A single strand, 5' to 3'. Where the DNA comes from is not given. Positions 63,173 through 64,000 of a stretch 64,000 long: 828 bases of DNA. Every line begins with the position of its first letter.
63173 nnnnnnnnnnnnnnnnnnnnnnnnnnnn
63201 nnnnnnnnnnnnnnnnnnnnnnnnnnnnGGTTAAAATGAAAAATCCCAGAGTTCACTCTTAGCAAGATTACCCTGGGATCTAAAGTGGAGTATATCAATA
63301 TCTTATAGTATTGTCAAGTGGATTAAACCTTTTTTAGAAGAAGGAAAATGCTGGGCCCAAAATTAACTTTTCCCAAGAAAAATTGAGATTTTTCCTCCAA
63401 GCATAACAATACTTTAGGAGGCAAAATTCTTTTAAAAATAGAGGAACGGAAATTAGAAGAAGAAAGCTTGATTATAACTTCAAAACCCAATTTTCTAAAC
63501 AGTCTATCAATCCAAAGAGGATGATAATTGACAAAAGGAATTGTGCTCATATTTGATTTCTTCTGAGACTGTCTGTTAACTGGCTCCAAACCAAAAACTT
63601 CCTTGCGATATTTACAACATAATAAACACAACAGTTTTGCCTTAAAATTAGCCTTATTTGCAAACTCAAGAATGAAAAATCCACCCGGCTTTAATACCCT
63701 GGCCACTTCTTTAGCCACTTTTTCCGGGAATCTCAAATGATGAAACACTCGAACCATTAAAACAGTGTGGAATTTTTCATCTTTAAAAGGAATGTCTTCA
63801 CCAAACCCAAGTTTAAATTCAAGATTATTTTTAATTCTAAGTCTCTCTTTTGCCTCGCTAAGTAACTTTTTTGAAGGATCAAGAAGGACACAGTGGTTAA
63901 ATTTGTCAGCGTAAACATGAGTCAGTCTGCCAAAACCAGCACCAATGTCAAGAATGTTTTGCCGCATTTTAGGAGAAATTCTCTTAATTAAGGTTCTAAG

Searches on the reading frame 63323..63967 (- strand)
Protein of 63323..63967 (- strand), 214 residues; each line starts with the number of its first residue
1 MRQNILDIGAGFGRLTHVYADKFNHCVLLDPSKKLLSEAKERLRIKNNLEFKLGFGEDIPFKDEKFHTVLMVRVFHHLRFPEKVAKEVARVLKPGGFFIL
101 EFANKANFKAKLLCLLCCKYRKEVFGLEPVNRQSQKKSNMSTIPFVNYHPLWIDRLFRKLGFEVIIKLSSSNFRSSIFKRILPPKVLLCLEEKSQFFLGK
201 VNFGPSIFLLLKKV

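Call 10: search_protein_families(library=pfam, proteins=[window:63323-63967:-], max_evalue=0.001)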
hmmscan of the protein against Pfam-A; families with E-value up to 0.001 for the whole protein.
window:63323-63967:- (214 aa): 8 families
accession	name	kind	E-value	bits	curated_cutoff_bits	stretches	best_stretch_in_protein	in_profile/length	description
PF08241.18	Methyltransf_11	-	1.9e-22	80.2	21.2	1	6-100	1-95/95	Methyltransferase domain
PF13649.12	Methyltransf_25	-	1.3e-19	71.1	27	1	5-96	1-97/97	Methyltransferase domain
PF13847.12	Methyltransf_31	-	2.5e-17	63.3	27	1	4-117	6-126/145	Methyltransferase domain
PF08242.18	Methyltransf_12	-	9.6e-16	58.8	30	1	6-98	1-98/98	Methyltransferase domain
PF13489.12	Methyltransf_23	-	8e-12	45.6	27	1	3-106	24-122/164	Methyltransferase domain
PF01209.24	Ubie_methyltran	-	5.8e-09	36.1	20.1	1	3-108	49-160/233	ubiE/COQ5 methyltransferase family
PF05891.18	Methyltransf_PK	-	0.00013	22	27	1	4-101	58-160/218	AdoMet dependent proline di-methyltransferase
PF08003.17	Methyltransf_9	-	0.00024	20.6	23.8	1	3-101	117-218/315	Protein of unknown function (DUF1698)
